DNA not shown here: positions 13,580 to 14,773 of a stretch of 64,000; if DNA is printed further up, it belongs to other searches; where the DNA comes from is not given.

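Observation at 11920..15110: A 3.1-kb self-promoted six-gene block splits the tail chaperone genes from the tape measure gene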

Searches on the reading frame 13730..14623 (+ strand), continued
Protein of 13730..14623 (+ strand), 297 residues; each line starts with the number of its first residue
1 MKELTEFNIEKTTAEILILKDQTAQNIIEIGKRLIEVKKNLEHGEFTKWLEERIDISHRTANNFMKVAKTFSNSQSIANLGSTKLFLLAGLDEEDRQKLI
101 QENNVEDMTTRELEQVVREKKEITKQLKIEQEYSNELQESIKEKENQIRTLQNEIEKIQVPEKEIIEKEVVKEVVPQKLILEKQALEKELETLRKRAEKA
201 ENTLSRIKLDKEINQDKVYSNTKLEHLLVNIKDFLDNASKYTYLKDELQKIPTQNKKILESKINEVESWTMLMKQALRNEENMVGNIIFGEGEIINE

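Call 53: predict_structure(alignment_id=A2)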
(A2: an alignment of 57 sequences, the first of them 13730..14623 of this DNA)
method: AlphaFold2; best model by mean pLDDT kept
length: 297 residues; sequences in the alignment: 57
mean_pLDDT: 80.5   pTM: 0.50
mean pLDDT of the five models: 80.5, 80.0, 78.8, 77.5, 74.3
residues with pLDDT >= 90: 91; 70-90: 150; 50-70: 32; < 50: 24
segments of 3 or more residues with pLDDT < 50: 163-172, 284-297
pLDDT, mean of each block of 10 residues (from residue 1): 74 88 79 92 90 91 91 75 89 87 85 89 87 88 89 77 45 64 84 84 77 61 82 92 91 95 93 84 44 31
secondary structure, 60 per line:
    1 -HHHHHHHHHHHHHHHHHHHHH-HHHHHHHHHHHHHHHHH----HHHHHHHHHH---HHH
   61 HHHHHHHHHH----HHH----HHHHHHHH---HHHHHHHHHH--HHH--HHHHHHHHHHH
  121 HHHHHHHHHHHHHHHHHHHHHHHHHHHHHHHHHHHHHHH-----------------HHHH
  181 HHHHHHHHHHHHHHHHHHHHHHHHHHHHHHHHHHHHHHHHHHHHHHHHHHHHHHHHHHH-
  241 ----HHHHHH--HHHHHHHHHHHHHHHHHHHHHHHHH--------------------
elements in order: H2-22 H24-40 H45-54 H58-70 H82-89 H93-102 H110-159 H177-239 H245-250 H253-277
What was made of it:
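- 13730..14623 (+): b5: a 297-aa DUF3102 protein. It has an N-terminal helical domain resembling the ParB/Spo0J/Noc DNA-binding domain, followed by a long coiled coil. The AlphaFold model has pLDDT 80.5 (call 53).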

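Call 58: fold_search(model_id=the predicted structure, library=pdb)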
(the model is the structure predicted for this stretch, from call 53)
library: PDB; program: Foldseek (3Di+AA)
matches with E <= 10: 291; with E <= 0.001: 0
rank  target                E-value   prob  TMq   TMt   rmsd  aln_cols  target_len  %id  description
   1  6ikn_A                1.5e-01  0.41  0.19  0.19  31.9       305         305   11  Crystal structure of the GAS7 F-BAR domain (released 2019-10-16)
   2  4nqi_D                1.6e-01  0.63  0.23  0.28  24.9       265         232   14  Structure of the N-terminal I-BAR domain (1-259) of D.Discoideum IBARa (released 2014-02-05)
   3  5c5b_D                1.9e-01  0.41  0.18  0.16  28.4       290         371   11  Crystal Structure of Human APPL BAR-PH Heterodimer (released 2016-06-22)
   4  6z0c_C                2.0e-01  0.63  0.22  0.30  27.1       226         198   14  Structure of in silico modelled artificial Maquette-3 protein (released 2021-03-17)
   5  4wpe                  2.2e-01  0.75  0.27  0.29  23.4       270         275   11  Crystal Structure of Hof1p F-BAR domain (released 2014-12-24)
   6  6z0c_A                2.3e-01  0.60  0.22  0.31  26.9       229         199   14  Structure of in silico modelled artificial Maquette-3 protein (released 2021-03-17)
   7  6z0c_D                2.8e-01  0.57  0.22  0.31  26.3       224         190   12  Structure of in silico modelled artificial Maquette-3 protein (released 2021-03-17)
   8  2efk                  2.8e-01  0.33  0.21  0.22  38.6       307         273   12  Crystal structure of the EFC domain of Cdc42-interacting protein 4 (released 2007-05-29)
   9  5vju                  2.9e-01  0.57  0.21  0.30  27.4       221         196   13  De Novo Photosynthetic Reaction Center Protein Variant Equipped with His-Tyr H-bond, Heme B, and Cd(II) ions (released 2018-04-25)
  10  4h8s_B                3.1e-01  0.66  0.26  0.21  30.5       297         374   12  Crystal structure of human APPL2BARPH domain (released 2012-10-17)
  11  2v0o_B                3.6e-01  0.66  0.28  0.30  32.5       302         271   15  FCHO2 F-BAR domain (released 2007-06-26)
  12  4h8s_C                3.6e-01  0.60  0.26  0.21  28.3       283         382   11  Crystal structure of human APPL2BARPH domain (released 2012-10-17)
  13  4umk_C                4.4e-01  0.99  0.28  0.41   2.7        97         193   18  The complex of Spo0J and parS DNA in chromosomal partition system (released 2015-05-13)
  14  2v0o_C                4.4e-01  0.63  0.30  0.32  33.3       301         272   13  FCHO2 F-BAR domain (released 2007-06-26)
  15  3m3w_B                4.6e-01  0.21  0.20  0.21  33.3       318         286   10  Crystal structure of mouse PACSIN3 BAR domain mutant (released 2011-03-16)
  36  1vz0_A                8.4e-01  0.94  0.29  0.44   3.3       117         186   14  Chromosome segregation protein Spo0J from Thermus thermophilus (released 2004-07-19)
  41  1vz0_E                1.0e+00  0.94  0.27  0.40   2.7        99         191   12  Chromosome segregation protein Spo0J from Thermus thermophilus (released 2004-07-19)
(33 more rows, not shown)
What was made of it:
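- The b5 N-domain resembles the ParB/Noc DNA-binding domain (call 58). The b5 fold is of a DNA-binding type (call 58).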

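Call 79: search_dna_similar(query=window:13730-14623:+, collection=phages, mode=protein, max_rows=25, max_evalue=0.001)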
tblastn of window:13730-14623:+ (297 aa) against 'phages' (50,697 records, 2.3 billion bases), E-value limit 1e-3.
Records with a match: 106; places in all: 106; records where one place covers at least 80% of the query: 0.
Best place of each record, by identity: <60% 106.
By first word of the organism name: Streptococcus 65; Pseudomonas 12; Burkholderia 7; Paenibacillus 6; Staphylococcus 5; Bacillus 4; Escherichia 2; Latilactobacillus 1; Bacteriophage 1; Klebsiella 1; and 2 more.
By host as written in the record: Streptococcus thermophilus 24; Pseudomonas aeruginosa 6; Burkholderia sp. 5; - 4; Streptococcus thermophilus ST67368 4; Paenibacillus larvae 4; Bacillus cereus 2; Bacillus thuringiensis 2; and 45 more.
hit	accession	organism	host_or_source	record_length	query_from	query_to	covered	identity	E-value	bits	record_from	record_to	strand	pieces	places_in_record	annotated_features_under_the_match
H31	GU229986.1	Bacillus phage 250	Bacillus cereus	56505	8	153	49%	36.8%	4e-15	81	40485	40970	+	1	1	hypothetical protein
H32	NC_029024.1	Bacillus phage 250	Bacillus cereus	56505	8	153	49%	36.8%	4e-15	81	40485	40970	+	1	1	hypothetical protein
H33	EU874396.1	Bacillus phage IEBH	Bacillus thuringiensis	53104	8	153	49%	36.8%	4e-15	81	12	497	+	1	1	hypothetical protein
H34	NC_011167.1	Bacillus phage IEBH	Bacillus thuringiensis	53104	8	153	49%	36.8%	4e-15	81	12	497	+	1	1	DUF3102 domain-containing protein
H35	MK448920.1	Streptococcus phage Javan372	Streptococcus parasanguinis 392_SPAR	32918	8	138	44%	40.9%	5e-12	72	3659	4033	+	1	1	hypothetical protein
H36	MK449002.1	Streptococcus phage Javan642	Streptococcus urinalis FB127-CNA-2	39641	8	144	46%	36.4%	1e-14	80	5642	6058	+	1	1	hypothetical protein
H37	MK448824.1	Streptococcus phage Javan637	Streptococcus urinalis 2285-97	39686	8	144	46%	36.4%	1e-14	80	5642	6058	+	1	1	hypothetical protein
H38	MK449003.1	Streptococcus phage Javan648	Streptococcus urinalis SRR536860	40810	8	144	46%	36.4%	1e-14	80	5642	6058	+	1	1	hypothetical protein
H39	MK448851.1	Streptococcus phage Javan14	Streptococcus agalactiae BSU451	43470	1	143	48%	34.7%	1e-11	71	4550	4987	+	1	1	hypothetical protein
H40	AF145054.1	Streptococcus phage 7201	-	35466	8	121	38%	42.7%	3e-9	64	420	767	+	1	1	orf2: ORF2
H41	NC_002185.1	Streptococcus phage 7201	Streptococcus thermophilus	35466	8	121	38%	42.7%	3e-9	64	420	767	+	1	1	ORF2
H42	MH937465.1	Streptococcus phage CHPC873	Streptococcus thermophilus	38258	8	121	38%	42.7%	3e-9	64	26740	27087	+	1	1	hypothetical protein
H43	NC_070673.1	Streptococcus phage CHPC873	Streptococcus thermophilus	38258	8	121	38%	42.7%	3e-9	64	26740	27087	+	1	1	hypothetical protein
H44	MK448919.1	Streptococcus phage Javan370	Streptococcus parasanguinis ...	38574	8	138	44%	37.1%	1e-10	68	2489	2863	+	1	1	hypothetical protein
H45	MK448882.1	Streptococcus phage Javan242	Streptococcus gordonii KCOM_1506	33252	8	137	44%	37.4%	4e-9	63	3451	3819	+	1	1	hypothetical protein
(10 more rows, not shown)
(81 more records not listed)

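Call 81: get_annotated_region(hit=H36, flank=5000)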
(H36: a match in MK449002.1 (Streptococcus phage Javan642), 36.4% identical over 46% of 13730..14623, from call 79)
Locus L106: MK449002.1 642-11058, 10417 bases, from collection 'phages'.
description: Streptococcus phage Javan642, complete genome.
organism: Streptococcus phage Javan642 (NCBI taxid 2548297)
taxonomy: Viruses; Duplodnaviria; Heunggongvirae; Uroviricota; Caudoviricetes; Aliceevansviridae
host: Streptococcus urinalis FB127-CNA-2; source: -; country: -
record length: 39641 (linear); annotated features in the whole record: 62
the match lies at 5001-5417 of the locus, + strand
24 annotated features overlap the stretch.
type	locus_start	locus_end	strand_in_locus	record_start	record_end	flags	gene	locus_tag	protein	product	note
CDS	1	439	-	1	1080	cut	-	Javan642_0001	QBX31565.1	integrase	-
CDS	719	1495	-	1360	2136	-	-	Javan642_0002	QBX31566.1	hypothetical protein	FIG01117092: hypothetical protein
CDS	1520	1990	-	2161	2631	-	-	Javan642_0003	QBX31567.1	hypothetical protein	FIG01116666: hypothetical protein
CDS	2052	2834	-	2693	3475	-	-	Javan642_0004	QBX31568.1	transcriptional repressor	-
CDS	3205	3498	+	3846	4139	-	-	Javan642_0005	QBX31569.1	hypothetical protein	-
CDS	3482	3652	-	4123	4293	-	-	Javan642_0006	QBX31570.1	hypothetical protein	-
CDS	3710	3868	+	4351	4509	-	-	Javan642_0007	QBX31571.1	hypothetical protein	FIG01115240: hypothetical protein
CDS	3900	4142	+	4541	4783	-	-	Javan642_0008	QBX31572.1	hypothetical protein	-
CDS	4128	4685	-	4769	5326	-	-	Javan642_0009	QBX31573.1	hypothetical protein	-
CDS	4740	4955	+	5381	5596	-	-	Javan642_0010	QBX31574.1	transcriptional regulation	-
CDS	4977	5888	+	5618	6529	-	-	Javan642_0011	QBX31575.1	hypothetical protein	-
CDS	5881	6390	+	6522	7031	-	-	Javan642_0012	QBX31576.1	antirepressor protein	-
CDS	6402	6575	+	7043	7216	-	-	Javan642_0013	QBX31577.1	hypothetical protein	-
CDS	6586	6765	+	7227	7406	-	-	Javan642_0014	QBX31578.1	hypothetical protein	-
CDS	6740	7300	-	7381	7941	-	-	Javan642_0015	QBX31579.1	hypothetical protein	-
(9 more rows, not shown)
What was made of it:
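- DUF3102+ORF6C sits after cro in streptococcal early operons (call 81). Its effectors belong to families found in early lytic operons (call 81). The same pair lies in the early operon after cro in Javan642 (call 81).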

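Call 85: search_protein_families(library=pfam, proteins=[L106:5881-6390:+, L106:4740-4955:+], max_evalue=0.01)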
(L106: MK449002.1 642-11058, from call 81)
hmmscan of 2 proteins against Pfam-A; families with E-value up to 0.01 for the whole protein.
L106:5881-6390:+ (169 aa): 1 family
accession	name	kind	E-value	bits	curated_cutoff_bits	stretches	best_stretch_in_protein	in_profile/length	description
PF10552.14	ORF6C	-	2.5e-05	24.6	22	1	32-143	8-106/114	ORF6C domain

L106:4740-4955:+ (71 aa): 5 families
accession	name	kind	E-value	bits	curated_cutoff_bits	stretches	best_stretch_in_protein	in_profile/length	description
PF01381.28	HTH_3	-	1.7e-11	44.4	23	1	6-60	1-55/55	Helix-turn-helix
PF12844.13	HTH_19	-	1.5e-10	41.3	30.2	1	6-64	4-62/64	Helix-turn-helix domain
PF13560.12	HTH_31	-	2.1e-05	25.2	27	1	6-56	6-57/64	Helix-turn-helix domain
PF13443.12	HTH_26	-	0.0003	21.4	22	1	6-56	2-53/63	Cro/C1-type HTH DNA-binding domain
PF13413.12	HTH_25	-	0.0079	16.4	24.6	1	6-43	2-40/62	Helix-turn-helix domain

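Call 88: list_cluster_members(proteins=[window:13730-14623:+, window:14616-15071:+, window:13044-13685:+, window:12413-12595:+, window:11972-12259:+, window:15116-17788:+])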
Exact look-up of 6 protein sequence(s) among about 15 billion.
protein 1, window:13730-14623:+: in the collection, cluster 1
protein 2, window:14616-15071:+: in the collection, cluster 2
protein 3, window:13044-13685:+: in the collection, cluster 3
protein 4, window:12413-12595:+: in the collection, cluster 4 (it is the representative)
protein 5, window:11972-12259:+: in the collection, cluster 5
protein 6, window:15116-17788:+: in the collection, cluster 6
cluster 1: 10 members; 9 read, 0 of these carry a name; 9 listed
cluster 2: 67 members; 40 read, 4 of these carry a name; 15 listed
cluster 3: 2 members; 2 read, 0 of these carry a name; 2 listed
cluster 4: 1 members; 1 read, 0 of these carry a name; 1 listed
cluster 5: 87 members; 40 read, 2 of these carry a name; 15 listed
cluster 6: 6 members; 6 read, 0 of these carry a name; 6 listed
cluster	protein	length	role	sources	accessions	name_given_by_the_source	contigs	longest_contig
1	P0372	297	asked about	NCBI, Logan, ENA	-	-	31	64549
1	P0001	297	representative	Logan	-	-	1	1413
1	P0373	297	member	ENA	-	-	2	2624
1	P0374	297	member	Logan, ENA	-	-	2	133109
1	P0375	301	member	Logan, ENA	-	-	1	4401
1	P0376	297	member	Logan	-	-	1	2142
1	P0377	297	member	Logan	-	-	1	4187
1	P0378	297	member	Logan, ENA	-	-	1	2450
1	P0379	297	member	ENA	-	-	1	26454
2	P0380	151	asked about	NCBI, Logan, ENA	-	-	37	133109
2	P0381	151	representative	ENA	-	-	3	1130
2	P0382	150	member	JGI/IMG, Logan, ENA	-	hypothetical protein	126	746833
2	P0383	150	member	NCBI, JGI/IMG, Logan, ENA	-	hypothetical protein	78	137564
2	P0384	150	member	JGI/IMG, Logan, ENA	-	hypothetical protein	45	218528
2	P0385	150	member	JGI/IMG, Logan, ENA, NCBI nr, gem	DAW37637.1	hypothetical protein | MAG TPA: hypothetical protein [Caudoviricetes sp.]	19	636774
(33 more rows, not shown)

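Call 94: search_protein_families(library=phrogs, proteins=[L044:7105-7239:+, L044:7547-7831:+, L044:6415-6951:+], max_evalue=0.001)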
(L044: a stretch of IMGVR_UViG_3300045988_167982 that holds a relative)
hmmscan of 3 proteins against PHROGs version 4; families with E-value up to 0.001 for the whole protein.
L044:7105-7239:+ (44 aa): 3 families
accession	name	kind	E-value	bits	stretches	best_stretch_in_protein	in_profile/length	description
phrog_37719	-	unknown function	2.8e-07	31.6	1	5-42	4-41/48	-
phrog_4738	-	transcription regulation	8.8e-07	29.6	1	7-44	17-55/59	transcriptional repressor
phrog_582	-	transcription regulation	0.00059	21.1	1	3-44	56-97/105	Arc-like repressor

L044:7547-7831:+ (94 aa): 0 families

L044:6415-6951:+ (178 aa): 1 family
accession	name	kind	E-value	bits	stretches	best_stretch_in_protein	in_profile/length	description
phrog_14435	-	unknown function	0.00058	21.1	1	12-75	5-72/128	-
